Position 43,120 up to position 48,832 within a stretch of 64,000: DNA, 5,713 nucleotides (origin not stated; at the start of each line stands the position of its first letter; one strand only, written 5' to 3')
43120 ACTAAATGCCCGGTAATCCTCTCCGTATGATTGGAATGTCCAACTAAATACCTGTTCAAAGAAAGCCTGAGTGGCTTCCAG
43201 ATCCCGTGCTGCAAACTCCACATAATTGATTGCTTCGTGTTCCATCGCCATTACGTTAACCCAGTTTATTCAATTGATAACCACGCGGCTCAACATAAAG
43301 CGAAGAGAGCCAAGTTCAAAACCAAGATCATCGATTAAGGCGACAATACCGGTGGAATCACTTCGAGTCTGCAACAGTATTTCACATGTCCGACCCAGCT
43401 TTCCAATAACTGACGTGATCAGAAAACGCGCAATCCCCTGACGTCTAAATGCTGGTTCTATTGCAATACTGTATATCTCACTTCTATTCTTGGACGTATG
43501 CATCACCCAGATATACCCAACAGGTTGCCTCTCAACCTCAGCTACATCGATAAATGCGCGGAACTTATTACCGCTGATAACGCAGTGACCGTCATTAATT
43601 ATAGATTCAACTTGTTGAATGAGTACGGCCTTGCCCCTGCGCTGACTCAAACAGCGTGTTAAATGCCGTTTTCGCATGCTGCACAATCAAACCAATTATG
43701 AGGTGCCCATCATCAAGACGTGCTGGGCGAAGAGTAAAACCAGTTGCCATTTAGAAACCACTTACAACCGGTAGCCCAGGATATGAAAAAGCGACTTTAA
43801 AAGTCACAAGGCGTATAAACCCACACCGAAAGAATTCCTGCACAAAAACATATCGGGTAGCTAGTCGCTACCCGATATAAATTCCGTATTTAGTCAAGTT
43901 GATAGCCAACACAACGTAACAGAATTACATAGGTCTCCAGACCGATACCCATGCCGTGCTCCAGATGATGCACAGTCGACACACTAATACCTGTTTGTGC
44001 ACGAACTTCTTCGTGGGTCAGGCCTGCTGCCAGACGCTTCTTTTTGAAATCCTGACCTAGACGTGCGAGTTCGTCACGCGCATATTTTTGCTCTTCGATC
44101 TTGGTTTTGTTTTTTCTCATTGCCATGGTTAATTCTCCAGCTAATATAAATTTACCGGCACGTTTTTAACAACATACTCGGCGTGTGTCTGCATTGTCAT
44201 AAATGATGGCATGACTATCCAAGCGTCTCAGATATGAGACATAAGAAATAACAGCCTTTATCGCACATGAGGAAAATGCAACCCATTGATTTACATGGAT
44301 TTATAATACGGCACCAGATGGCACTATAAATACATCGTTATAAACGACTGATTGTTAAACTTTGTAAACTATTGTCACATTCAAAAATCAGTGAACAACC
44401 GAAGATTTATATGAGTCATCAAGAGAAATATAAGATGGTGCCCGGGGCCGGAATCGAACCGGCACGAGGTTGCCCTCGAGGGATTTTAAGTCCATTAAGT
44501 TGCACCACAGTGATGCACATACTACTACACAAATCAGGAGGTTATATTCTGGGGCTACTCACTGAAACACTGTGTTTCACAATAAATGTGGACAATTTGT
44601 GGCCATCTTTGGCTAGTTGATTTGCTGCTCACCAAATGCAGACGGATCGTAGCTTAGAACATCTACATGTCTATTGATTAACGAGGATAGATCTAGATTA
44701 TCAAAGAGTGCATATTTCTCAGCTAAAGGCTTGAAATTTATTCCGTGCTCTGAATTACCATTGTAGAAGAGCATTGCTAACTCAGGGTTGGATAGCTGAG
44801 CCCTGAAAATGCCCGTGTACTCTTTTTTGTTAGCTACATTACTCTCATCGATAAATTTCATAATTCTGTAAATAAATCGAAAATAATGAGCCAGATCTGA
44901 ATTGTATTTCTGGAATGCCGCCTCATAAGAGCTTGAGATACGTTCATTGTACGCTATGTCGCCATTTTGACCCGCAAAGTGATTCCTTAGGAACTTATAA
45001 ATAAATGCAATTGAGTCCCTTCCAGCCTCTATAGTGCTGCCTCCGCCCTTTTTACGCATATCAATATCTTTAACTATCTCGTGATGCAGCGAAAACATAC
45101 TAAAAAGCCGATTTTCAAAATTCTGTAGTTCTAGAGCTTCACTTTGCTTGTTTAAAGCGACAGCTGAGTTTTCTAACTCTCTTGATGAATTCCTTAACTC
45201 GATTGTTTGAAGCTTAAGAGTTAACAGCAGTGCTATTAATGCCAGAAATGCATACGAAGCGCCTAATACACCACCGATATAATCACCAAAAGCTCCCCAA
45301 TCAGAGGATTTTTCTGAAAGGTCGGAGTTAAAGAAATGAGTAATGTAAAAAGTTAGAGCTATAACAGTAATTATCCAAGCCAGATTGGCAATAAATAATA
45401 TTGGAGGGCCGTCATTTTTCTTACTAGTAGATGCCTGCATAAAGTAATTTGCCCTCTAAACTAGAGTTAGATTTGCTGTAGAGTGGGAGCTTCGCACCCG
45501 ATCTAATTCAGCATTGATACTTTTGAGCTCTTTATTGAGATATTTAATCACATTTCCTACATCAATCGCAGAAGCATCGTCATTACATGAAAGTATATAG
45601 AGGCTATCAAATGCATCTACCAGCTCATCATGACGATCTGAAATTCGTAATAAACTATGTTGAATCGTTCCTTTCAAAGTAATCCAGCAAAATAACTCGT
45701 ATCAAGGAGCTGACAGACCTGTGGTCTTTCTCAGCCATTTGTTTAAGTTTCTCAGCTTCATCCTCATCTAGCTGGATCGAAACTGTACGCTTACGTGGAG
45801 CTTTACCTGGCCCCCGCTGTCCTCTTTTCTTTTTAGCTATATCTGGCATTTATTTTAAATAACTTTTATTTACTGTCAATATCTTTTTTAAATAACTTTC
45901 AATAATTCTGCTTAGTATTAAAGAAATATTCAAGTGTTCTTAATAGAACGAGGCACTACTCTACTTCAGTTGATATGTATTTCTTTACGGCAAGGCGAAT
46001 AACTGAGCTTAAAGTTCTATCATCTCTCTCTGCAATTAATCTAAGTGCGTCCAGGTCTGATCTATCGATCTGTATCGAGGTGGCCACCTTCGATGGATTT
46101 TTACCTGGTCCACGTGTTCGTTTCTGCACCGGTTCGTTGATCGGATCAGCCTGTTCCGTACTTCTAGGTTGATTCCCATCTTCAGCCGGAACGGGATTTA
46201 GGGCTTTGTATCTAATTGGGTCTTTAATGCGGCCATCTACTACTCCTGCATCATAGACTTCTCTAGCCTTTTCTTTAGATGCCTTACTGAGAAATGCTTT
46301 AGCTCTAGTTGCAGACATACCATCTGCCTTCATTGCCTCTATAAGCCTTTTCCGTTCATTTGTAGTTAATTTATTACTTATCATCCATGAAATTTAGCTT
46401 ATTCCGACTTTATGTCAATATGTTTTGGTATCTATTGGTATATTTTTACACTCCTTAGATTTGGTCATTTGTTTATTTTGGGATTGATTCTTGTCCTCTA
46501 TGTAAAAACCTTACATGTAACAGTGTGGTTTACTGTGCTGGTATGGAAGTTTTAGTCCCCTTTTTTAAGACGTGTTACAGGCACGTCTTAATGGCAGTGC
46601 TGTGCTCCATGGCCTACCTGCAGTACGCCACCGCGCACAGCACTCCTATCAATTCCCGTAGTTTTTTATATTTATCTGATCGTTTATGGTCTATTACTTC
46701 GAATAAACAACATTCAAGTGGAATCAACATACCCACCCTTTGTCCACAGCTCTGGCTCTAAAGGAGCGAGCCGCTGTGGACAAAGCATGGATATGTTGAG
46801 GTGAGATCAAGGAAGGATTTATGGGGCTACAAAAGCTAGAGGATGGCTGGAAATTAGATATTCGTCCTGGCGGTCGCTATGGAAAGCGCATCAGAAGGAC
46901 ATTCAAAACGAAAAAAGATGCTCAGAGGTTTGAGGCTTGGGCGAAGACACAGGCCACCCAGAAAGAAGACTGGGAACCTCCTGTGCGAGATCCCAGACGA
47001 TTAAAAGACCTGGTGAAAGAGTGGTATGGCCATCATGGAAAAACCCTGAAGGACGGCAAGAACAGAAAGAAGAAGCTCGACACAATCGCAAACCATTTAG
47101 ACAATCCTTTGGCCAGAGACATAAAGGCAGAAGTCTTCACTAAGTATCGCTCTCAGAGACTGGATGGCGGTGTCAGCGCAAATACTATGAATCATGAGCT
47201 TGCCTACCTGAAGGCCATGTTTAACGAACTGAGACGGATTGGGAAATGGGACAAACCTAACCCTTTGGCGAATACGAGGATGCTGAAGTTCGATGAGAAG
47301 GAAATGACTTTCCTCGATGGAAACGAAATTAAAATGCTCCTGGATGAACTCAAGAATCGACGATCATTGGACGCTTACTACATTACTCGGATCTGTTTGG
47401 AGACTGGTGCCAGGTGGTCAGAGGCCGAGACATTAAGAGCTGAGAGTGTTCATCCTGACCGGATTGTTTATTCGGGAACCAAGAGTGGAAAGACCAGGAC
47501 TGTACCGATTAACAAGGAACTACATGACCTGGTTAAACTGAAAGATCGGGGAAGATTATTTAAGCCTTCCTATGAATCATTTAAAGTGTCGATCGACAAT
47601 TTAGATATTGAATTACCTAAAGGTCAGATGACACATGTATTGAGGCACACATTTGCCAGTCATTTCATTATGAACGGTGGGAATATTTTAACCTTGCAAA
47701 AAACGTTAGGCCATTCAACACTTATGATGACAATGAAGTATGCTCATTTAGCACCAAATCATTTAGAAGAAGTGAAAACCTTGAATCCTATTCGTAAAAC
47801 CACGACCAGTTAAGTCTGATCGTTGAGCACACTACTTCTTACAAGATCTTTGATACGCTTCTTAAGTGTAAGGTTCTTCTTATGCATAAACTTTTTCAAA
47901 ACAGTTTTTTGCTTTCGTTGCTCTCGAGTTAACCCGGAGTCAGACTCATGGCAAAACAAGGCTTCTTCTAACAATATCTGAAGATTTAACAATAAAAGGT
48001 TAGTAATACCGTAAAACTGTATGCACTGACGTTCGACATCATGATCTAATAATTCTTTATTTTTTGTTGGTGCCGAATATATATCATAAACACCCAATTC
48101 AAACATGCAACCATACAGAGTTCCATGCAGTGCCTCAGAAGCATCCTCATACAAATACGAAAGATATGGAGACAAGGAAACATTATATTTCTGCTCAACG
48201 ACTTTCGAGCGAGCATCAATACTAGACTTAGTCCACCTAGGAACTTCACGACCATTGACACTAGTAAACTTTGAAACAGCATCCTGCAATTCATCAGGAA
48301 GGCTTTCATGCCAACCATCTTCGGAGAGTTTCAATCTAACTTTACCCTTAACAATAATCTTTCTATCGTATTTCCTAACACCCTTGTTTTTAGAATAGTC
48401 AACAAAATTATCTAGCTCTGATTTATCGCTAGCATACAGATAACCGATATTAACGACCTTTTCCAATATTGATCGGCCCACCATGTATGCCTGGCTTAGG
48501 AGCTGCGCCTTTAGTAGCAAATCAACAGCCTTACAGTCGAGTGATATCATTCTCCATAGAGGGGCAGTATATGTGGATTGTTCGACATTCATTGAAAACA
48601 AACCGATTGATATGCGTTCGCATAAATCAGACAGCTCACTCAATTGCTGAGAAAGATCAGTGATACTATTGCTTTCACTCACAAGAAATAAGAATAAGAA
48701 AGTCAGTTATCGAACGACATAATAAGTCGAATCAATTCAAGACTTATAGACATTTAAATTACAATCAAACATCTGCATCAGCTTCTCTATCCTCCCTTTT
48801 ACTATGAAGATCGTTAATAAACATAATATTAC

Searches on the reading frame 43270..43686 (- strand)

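Call 95: search_protein_families(library=pfam, proteins=[window:43270-43686:-], max_evalue=0.001)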
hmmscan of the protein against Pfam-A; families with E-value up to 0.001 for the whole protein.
window:43270-43686:- (138 aa): 4 families
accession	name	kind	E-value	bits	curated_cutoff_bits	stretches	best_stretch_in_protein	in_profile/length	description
PF00583.31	Acetyltransf_1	-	3.1e-09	37.6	20.7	1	43-123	34-116/116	Acetyltransferase (GNAT) family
PF13508.13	Acetyltransf_7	-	4.2e-08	33.9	27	1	48-123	7-82/84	Acetyltransferase (GNAT) domain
PF13673.13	Acetyltransf_10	-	3.6e-06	27.4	23.6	1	45-97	32-80/128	Acetyltransferase (GNAT) domain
PF17013.11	Acetyltransf_15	-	0.00018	21.5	35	1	34-97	51-101/210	Putative acetyl-transferase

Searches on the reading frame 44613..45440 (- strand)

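Call 35: search_protein_families(library=pfam, proteins=[window:44613-45440:-], max_evalue=0.0001)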
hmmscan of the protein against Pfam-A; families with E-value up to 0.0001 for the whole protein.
window:44613-45440:- (275 aa): 1 family
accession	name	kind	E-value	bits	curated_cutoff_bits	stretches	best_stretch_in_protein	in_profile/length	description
PF16872.10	putAbiC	-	2.2e-23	83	22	1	178-251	1-77/80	Putative phage abortive infection protein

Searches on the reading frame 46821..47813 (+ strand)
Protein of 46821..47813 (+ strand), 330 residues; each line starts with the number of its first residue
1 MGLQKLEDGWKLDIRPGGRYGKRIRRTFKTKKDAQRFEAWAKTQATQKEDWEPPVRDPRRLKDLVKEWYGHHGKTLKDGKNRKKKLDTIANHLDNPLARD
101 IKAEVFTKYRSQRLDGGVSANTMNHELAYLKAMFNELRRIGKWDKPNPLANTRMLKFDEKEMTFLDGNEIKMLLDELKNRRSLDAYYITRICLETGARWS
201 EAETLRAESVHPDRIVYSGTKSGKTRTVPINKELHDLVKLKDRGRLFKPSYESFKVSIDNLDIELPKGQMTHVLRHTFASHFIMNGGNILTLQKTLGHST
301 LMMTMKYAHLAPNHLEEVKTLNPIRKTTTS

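Call 35: search_protein_families(library=pfam, proteins=[window:46821-47813:+], max_evalue=0.0001)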
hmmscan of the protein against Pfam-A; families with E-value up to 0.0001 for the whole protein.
window:46821-47813:+ (330 aa): 2 families
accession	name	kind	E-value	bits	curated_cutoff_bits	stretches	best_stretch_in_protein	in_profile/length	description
PF24624.1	Int_N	-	1.5e-37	128.8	27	1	57-156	1-100/100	Phage integrase, N-terminal domain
PF00589.27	Phage_integrase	-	1e-19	71.4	27.1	1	164-313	2-171/172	Phage integrase family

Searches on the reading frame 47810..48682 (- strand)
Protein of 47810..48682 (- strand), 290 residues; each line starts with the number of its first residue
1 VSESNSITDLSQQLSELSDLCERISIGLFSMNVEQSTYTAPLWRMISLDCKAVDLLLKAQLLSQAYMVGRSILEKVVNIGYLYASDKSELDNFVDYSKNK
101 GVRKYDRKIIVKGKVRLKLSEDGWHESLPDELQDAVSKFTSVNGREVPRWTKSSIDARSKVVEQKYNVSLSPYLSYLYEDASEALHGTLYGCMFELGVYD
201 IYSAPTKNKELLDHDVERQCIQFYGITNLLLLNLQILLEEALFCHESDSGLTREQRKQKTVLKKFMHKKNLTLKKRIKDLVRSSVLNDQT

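Call 35: search_protein_families(library=pfam, proteins=[window:47810-48682:-], max_evalue=0.0001)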
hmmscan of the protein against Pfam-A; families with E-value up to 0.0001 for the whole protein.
window:47810-48682:- (290 aa): 1 family
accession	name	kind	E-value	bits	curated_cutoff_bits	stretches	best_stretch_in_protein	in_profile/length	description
PF18928.5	DUF5677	-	4e-10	40.4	27.1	1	48-189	13-152/166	Family of unknown function (DUF5677)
